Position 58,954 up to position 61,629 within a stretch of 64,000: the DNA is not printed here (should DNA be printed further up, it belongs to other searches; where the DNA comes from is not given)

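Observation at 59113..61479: Unusual domain architecture: coiled-coil + Cys4 + AEP PrimPol + XPB-type SF2 helicase in one polypeptide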

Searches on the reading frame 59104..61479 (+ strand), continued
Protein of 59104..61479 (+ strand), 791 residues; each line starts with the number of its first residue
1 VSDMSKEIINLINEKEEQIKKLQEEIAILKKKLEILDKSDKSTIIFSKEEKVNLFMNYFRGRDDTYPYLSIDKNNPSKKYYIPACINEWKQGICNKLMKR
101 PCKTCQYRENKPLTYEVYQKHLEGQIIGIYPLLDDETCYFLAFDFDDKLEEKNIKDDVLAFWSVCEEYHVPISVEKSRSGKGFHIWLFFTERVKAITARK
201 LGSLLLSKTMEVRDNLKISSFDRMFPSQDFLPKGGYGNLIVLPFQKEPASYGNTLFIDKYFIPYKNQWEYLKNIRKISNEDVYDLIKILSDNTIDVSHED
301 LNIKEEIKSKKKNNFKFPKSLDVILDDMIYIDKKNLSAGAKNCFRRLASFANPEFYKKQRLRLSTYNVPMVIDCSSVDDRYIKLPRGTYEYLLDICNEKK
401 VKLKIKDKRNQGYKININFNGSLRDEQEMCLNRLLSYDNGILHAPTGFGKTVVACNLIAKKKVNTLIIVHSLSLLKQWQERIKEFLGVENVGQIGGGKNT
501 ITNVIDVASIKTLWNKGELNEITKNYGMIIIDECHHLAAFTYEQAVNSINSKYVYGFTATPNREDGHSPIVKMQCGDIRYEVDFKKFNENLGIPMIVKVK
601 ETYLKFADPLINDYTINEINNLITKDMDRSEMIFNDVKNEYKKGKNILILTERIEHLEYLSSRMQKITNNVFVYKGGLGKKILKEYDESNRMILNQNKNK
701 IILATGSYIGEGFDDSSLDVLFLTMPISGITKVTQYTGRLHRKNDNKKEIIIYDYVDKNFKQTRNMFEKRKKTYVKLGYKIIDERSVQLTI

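Call 79: search_dna_similar(query=window:59113-61479:+, collection=plasmids, mode=protein, max_evalue=1e-30, max_rows=25)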
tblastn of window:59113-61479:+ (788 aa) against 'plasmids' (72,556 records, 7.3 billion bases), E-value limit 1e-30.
Records with a match: 112; places in all: 120; records where one place covers at least 80% of the query: 96.
Best place of each record, by identity: <60% 112.
By first word of the organism name: Acinetobacter 12; Escherichia 10; Sinorhizobium 8; Rhizobium 6; Dinoroseobacter 6; Bacillus 6; Bradyrhizobium 5; Lacticaseibacillus 4; Paracoccus 3; Arcobacter 3; and 36 more.
By predicted mobility (MOB-suite, as given by PLSDB): conjugative 47; non-mobilizable 42; mobilizable 23.
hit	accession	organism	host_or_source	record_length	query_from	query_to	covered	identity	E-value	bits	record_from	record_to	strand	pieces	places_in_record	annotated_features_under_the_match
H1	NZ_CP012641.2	Massilia sp. WG5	cell culture,soil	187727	43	778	93%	40.7%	2e-180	581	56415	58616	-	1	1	DEAD/DEAH box helicase family protein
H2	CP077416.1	Acinetobacter junii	cell culture,soil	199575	35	786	95%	39.5%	2e-165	538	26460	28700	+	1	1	record has no annotation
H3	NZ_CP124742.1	Escherichia coli O157:H7 str. EDL933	Homo sapiens,feces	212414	42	781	94%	39.6%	1e-165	538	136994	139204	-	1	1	DEAD/DEAH box helicase family protein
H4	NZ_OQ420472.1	Escherichia coli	-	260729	42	781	94%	39.6%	1e-165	538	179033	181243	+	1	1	DEAD/DEAH box helicase family protein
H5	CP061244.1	Escherichia coli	Homo sapiens,cell culture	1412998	42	781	94%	39.6%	1e-165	538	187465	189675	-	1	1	DEAD/DEAH box helicase family protein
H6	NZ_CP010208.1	Escherichia coli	mouse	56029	42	781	94%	39.5%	9e-166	539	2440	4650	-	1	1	DEAD/DEAH box helicase family protein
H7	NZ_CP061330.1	Escherichia coli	Rattus norvegicus,Single bacteria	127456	42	781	94%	39.5%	9e-166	539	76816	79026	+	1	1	DEAD/DEAH box helicase family protein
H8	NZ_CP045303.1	Azotobacter salinestris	cell culture,soil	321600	43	778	93%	39.5%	8e-175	565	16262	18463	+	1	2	DEAD/DEAH box helicase family protein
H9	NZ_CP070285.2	Escherichia albertii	Yunnan,Bat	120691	43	781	94%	39.2%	1e-175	567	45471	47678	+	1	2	DEAD/DEAH box helicase family protein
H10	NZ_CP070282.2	Escherichia albertii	Yunnan,Bat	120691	43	781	94%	39.2%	1e-175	567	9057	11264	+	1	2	DEAD/DEAH box helicase family protein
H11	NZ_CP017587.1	Pantoea stewartii subsp. stewartii DC283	Zea mays,Strain was received from ...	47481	43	781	94%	39.1%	1e-175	567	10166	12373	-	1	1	DEAD/DEAH box helicase family protein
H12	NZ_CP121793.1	Aeromonas caviae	Homo sapiens,plasma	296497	39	778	94%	39.0%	3e-173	560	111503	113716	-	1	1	DEAD/DEAH box helicase family protein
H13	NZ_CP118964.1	Acinetobacter lwoffii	Type strain bacterial culture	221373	27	776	95%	38.5%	7e-164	533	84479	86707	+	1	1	DEAD/DEAH box helicase family protein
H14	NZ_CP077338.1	Acinetobacter lwoffii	-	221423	27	776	95%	38.5%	7e-164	533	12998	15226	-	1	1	DEAD/DEAH box helicase family protein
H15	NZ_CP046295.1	Acinetobacter lwoffii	Homo sapiens,clinical isolate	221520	27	776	95%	38.5%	7e-164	533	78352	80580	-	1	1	DEAD/DEAH box helicase family protein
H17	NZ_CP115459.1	Sphingobium yanoikuyae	cell culture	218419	40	778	94%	38.5%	0e+0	586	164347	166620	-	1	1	DEAD/DEAH box helicase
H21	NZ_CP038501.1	Acinetobacter baumannii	Homo sapiens,blood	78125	37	783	95%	38.0%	7e-161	525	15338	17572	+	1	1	DEAD/DEAH box helicase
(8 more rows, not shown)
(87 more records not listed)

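Call 80: search_dna_similar(query=window:59113-61479:+, collection=phages, mode=protein, max_evalue=1e-10, max_rows=15)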
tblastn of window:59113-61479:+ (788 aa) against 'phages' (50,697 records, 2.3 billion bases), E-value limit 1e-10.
Records with a match: 1208; places in all: 1208; records where one place covers at least 80% of the query: 0.
Best place of each record, by identity: <60% 1208.
By first word of the organism name: Vibrio 391; Salmonella 269; Escherichia 176; Klebsiella 80; Campylobacter 51; Synechococcus 49; Erwinia 48; Pseudomonas 22; Phage 13; Bacteriophage 13; and 29 more.
By host as written in the record: - 412; Escherichia coli 60; Erwinia amylovora 42; Salmonella enterica subsp. enterica serovar Enteritidis PT1 39; Vibrio harveyi BAA-1116 36; Salmonella sp. 25; Klebsiella pneumoniae 24; Salmonella enterica 22; and 225 more.
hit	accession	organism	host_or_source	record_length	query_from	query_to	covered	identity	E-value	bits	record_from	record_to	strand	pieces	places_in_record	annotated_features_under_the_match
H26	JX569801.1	Campylobacter phage CP30A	Campylobacter jejuni subsp. jejuni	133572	342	786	56%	26.1%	8e-12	76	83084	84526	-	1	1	ATP-dependent DNA/RNA helicase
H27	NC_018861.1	Campylobacter phage CP30A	Campylobacter jejuni subsp. jejuni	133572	342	786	56%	26.1%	8e-12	76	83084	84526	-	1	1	ATP-dependent DNA/RNA helicase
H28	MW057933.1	Campylobacter phage CJLB-7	Campylobacter jejuni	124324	345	786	56%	26.1%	1e-12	78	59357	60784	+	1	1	hypothetical protein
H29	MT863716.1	Campylobacter phage F348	Campylobacter jejuni NCTC12658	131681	345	786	56%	26.1%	2e-12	77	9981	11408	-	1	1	putative helicase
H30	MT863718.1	Campylobacter phage F355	Campylobacter jejuni NCTC12662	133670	345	786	56%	25.9%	4e-12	76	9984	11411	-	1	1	putative helicase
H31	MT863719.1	Campylobacter phage F356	Campylobacter jejuni NCTC12662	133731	345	786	56%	25.9%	4e-12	76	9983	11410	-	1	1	putative helicase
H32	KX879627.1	Campylobacter phage vB_CjeM_Los1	Campylobacter jejuni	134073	345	786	56%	25.9%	6e-12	76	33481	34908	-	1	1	putative DNA helicase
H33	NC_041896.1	Campylobacter phage vB_CjeM_Los1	Campylobacter jejuni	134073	345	786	56%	25.9%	6e-12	76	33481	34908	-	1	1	putative DNA helicase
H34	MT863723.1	Campylobacter phage F361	Campylobacter jejuni NCTC12662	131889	345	786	56%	25.9%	7e-12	76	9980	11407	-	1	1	putative helicase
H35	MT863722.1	Campylobacter phage F360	Campylobacter jejuni NCTC12662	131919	345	786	56%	25.9%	7e-12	76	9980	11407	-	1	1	putative helicase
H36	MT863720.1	Campylobacter phage F357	Campylobacter jejuni NCTC12662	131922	345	786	56%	25.9%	7e-12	76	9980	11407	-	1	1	putative helicase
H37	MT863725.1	Campylobacter phage F367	Campylobacter jejuni NCTC12662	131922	345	786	56%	25.9%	7e-12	76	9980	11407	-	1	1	putative helicase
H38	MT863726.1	Campylobacter phage F368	Campylobacter jejuni NCTC12662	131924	345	786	56%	25.9%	7e-12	76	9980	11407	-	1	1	putative helicase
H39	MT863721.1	Campylobacter phage F358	Campylobacter jejuni NCTC12662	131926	345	786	56%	25.9%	7e-12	76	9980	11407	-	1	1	putative helicase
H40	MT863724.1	Campylobacter phage F365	Campylobacter jejuni NCTC12662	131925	345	786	56%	25.9%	7e-12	76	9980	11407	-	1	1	putative helicase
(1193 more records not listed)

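Call 81: get_annotated_region(hit=H21, flank=5000)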
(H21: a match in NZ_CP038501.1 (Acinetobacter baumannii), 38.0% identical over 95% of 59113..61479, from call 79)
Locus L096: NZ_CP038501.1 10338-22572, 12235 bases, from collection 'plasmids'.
description: Acinetobacter baumannii strain CIAT758 plasmid unnamed1, complete sequence
organism: Acinetobacter baumannii (NCBI taxid 470)
taxonomy: Bacteria; Pseudomonadota; Gammaproteobacteria; Moraxellales; Moraxellaceae; Acinetobacter; Acinetobacter baumannii
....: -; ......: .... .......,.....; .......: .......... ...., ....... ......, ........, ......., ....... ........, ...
typing (MOB-suite, as given by PLSDB): non-mobilizable; replicon rep_cluster_1656
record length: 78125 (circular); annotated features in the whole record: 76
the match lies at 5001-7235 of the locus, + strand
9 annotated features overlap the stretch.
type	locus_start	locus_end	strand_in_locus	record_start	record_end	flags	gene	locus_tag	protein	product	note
CDS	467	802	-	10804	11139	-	tnpB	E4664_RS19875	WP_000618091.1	IS66 family insertion sequence element accessory protein TnpB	-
CDS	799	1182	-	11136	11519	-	-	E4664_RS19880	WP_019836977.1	transposase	GO:0006313 - DNA transposition [Evidence IEA]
CDS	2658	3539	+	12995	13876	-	-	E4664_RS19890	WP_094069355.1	hypothetical protein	-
CDS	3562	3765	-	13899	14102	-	-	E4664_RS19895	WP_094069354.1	hypothetical protein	-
CDS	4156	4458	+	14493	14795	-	-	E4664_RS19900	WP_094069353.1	type II toxin-antitoxin system HigB family toxin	-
CDS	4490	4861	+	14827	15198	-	-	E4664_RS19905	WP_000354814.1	transcriptional regulator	-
CDS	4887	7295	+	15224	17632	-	-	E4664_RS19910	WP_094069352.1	DEAD/DEAH box helicase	-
CDS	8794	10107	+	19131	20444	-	-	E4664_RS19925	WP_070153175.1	AAA family ATPase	-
CDS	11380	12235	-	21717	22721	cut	-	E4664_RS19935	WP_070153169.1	SEC-C domain-containing protein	-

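Call 82: get_annotated_region(hit=H11, flank=5000)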
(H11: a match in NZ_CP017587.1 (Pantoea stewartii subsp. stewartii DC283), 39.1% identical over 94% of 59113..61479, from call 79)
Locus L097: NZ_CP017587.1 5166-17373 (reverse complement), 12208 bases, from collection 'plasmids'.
description: Pantoea stewartii subsp. stewartii DC283 plasmid pDSJ06, complete sequence
organism: Pantoea stewartii subsp. stewartii DC283 (NCBI taxid 660596)
taxonomy: Bacteria; Pseudomonadota; Gammaproteobacteria; Enterobacterales; Erwiniaceae; Pantoea; Pantoea stewartii; Pantoea stewartii subsp. stewartii DC283
host: -; source: Zea mays,Strain was received from Susanne von Bodman laboratory in University of Connecticut; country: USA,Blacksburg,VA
typing (MOB-suite, as given by PLSDB): non-mobilizable; replicon IncN,rep_cluster_2203
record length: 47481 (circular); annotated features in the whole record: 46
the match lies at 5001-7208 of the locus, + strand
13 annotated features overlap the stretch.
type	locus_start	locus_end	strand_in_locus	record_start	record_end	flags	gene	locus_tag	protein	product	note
CDS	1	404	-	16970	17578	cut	-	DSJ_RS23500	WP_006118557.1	DUF2913 family protein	-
CDS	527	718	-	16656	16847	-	-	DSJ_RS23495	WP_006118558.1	hypothetical protein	-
CDS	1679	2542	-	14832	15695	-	repA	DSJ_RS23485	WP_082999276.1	incFII family plasmid replication initiator RepA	GO:0006276 - plasmid maintenance [Evidence IEA]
CDS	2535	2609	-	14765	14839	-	tap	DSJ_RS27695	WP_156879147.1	RepA leader peptide Tap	GO:0006276 - plasmid maintenance [Evidence IEA]; GO:0031556 - transcriptional attenuation by ribosome [Evidence IEA]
CDS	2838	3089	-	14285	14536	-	-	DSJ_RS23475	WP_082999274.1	replication regulatory protein RepA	-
CDS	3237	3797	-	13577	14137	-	-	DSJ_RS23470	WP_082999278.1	phospholipase D family protein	-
CDS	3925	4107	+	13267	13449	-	-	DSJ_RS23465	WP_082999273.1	hypothetical protein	-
CDS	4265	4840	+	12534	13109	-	-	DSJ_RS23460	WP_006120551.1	recombinase family protein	GO:0006310 - DNA recombination [Evidence IEA]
CDS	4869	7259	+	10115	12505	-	-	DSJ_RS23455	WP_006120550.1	DEAD/DEAH box helicase family protein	-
CDS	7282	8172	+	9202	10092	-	-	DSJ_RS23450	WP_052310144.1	DUF4158 domain-containing protein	-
CDS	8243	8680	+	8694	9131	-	-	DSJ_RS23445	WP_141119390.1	hypothetical protein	-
CDS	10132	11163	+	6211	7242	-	-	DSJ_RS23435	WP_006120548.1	translocated effector protein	-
CDS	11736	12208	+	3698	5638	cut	-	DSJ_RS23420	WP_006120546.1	pentapeptide repeat-containing protein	-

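Call 83: get_annotated_region(hit=H17, flank=5000)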
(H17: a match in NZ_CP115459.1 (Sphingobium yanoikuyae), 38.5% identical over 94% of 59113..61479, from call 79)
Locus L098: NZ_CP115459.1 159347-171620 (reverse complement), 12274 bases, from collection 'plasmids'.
description: Sphingobium yanoikuyae strain CC4533 plasmid pTB1, complete sequence
organism: Sphingobium yanoikuyae (NCBI taxid 13690)
taxonomy: Bacteria; Pseudomonadota; Alphaproteobacteria; Sphingomonadales; Sphingomonadaceae; Sphingobium; Sphingobium yanoikuyae
host: -; source: cell culture; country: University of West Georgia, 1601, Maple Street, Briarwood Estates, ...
typing (MOB-suite, as given by PLSDB): non-mobilizable; mating-pair formation MPF_T
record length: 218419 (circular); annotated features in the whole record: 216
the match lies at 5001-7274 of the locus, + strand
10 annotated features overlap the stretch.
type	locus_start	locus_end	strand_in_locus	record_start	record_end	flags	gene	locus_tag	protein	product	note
CDS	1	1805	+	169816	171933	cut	-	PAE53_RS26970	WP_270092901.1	hypothetical protein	-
CDS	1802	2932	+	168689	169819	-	-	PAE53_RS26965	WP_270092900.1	TniB family NTP-binding protein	-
CDS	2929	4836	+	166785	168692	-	-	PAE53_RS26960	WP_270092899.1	TniQ family protein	-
CDS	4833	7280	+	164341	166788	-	-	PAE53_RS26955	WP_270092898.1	DEAD/DEAH box helicase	-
CDS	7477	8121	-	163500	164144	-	-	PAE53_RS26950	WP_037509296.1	hypothetical protein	-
CDS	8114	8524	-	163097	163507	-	-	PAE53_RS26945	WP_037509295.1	hypothetical protein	-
CDS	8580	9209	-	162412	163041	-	-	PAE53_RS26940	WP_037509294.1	hypothetical protein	-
CDS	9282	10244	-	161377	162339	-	-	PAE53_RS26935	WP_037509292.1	phosphoadenosine phosphosulfate reductase family protein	-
CDS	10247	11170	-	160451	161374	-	-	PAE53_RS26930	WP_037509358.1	zincin-like metallopeptidase domain-containing protein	-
CDS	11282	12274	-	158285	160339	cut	-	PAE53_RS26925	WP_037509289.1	ParB/RepB/Spo0J family partition protein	-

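Call 84: search_dna_similar(query=window:59113-61479:+, collection=plasmids, mode=protein, max_evalue=1e-30, max_rows=40, rows=spread)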
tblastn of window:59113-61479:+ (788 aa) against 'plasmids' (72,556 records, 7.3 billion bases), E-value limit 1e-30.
Records with a match: 112; places in all: 120; records where one place covers at least 80% of the query: 96.
Best place of each record, by identity: <60% 112.
By first word of the organism name: Acinetobacter 12; Escherichia 10; Sinorhizobium 8; Rhizobium 6; Dinoroseobacter 6; Bacillus 6; Bradyrhizobium 5; Lacticaseibacillus 4; Paracoccus 3; Arcobacter 3; and 36 more.
By predicted mobility (MOB-suite, as given by PLSDB): conjugative 47; non-mobilizable 42; mobilizable 23.
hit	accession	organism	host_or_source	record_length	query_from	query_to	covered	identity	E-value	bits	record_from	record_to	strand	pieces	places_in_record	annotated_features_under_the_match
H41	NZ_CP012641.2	Massilia sp. WG5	cell culture,soil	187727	43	778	93%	40.7%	2e-180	581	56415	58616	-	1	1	DEAD/DEAH box helicase family protein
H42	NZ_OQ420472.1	Escherichia coli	-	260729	42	781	94%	39.6%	1e-165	538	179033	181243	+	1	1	DEAD/DEAH box helicase family protein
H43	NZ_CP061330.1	Escherichia coli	Rattus norvegicus,Single bacteria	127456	42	781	94%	39.5%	9e-166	539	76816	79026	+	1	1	DEAD/DEAH box helicase family protein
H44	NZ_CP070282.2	Escherichia albertii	Yunnan,Bat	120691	43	781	94%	39.2%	1e-175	567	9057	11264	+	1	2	DEAD/DEAH box helicase family protein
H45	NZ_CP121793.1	Aeromonas caviae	Homo sapiens,plasma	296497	39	778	94%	39.0%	3e-173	560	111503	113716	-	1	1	DEAD/DEAH box helicase family protein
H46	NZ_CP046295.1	Acinetobacter lwoffii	Homo sapiens,clinical isolate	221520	27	776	95%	38.5%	7e-164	533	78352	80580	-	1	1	DEAD/DEAH box helicase family protein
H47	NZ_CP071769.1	Acinetobacter towneri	porcine,cell culture,feces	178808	37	783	95%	38.0%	3e-140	526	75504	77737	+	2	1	none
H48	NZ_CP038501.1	Acinetobacter baumannii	Homo sapiens,blood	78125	37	783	95%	38.0%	7e-161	525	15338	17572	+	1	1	DEAD/DEAH box helicase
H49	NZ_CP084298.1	Acinetobacter baumannii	a feces sample of chicken origin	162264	37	783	95%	38.0%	7e-161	525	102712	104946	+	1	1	DEAD/DEAH box helicase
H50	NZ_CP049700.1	Bradyrhizobium barranii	Glycine max cv. AC Glengarry,cell ...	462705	44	786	94%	38.2%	7e-174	562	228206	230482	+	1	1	DEAD/DEAH box helicase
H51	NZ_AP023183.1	Paraburkholderia sp. PGU19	Physopelta gutta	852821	42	778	94%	38.4%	2e-178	575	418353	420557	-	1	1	DEAD/DEAH box helicase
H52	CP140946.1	Sinorhizobium meliloti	Medicago lupulina,whole organism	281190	47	778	93%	38.4%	1e-178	576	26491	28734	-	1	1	DEAD/DEAH box helicase family protein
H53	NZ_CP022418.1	Pseudosulfitobacter pseudonitzschiae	Skeletonema marinoi strain RO5AC,Cell ...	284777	47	776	93%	38.2%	1e-176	570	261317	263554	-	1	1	DEAD/DEAH box helicase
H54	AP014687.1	Bradyrhizobium diazoefficiens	Glycine max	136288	44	778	93%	37.6%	8e-175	565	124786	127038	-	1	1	type III restriction protein res subunit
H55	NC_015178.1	Acidiphilium multivorum AIU301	-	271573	44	778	93%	37.5%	2e-172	558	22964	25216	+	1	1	DEAD/DEAH box helicase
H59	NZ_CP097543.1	Dinoroseobacter shibae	Prorocentrum lima,pure culture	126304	47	776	93%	37.4%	9e-173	559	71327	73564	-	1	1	DEAD/DEAH box helicase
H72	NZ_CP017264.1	Lacticaseibacillus paracasei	cell culture,cheese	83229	48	785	94%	32.2%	2e-104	360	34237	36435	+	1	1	DEAD/DEAH box helicase family protein | hypothetical protein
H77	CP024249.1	Escherichia coli O182:H21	-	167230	38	450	52%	37.4%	2e-74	272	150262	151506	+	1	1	none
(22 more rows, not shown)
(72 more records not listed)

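Call 85: get_annotated_region(hit=H59, flank=4000)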
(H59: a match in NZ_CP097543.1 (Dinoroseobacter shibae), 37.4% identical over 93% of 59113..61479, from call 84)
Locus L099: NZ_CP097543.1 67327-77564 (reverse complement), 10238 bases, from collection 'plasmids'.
description: Dinoroseobacter shibae strain DSM 112351 plasmid pDSHI03, complete sequence
organism: Dinoroseobacter shibae (NCBI taxid 215813)
taxonomy: Bacteria; Pseudomonadota; Alphaproteobacteria; Rhodobacterales; Roseobacteraceae; Dinoroseobacter; Dinoroseobacter shibae
host: -; source: Prorocentrum lima,pure culture; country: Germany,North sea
typing (MOB-suite, as given by PLSDB): conjugative; replicon rep_cluster_599; relaxase MOBP; mating-pair formation MPF_T
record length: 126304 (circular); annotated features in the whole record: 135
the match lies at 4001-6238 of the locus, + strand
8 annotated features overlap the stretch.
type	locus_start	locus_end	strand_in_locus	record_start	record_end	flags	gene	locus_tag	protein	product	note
CDS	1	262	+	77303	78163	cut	-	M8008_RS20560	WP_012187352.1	LysR family transcriptional regulator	GO:0006355 - regulation of DNA-templated transcription [Evidence IEA]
CDS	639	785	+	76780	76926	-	-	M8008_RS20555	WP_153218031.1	hypothetical protein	-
CDS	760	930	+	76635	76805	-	-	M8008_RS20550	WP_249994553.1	hypothetical protein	-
CDS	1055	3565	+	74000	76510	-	-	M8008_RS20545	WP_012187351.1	strawberry notch family protein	-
CDS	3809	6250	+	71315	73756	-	-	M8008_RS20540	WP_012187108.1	DEAD/DEAH box helicase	-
CDS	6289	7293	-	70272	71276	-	-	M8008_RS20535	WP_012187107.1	tyrosine-type recombinase/integrase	GO:0015074 - DNA integration [Evidence IEA]; GO:0006310 - DNA recombination [Evidence IEA]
CDS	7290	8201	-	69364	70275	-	-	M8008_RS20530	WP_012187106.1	tyrosine-type recombinase/integrase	GO:0015074 - DNA integration [Evidence IEA]; GO:0006310 - DNA recombination [Evidence IEA]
CDS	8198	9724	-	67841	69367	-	-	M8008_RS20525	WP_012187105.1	tyrosine-type recombinase/integrase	GO:0015074 - DNA integration [Evidence IEA]; GO:0006310 - DNA recombination [Evidence IEA]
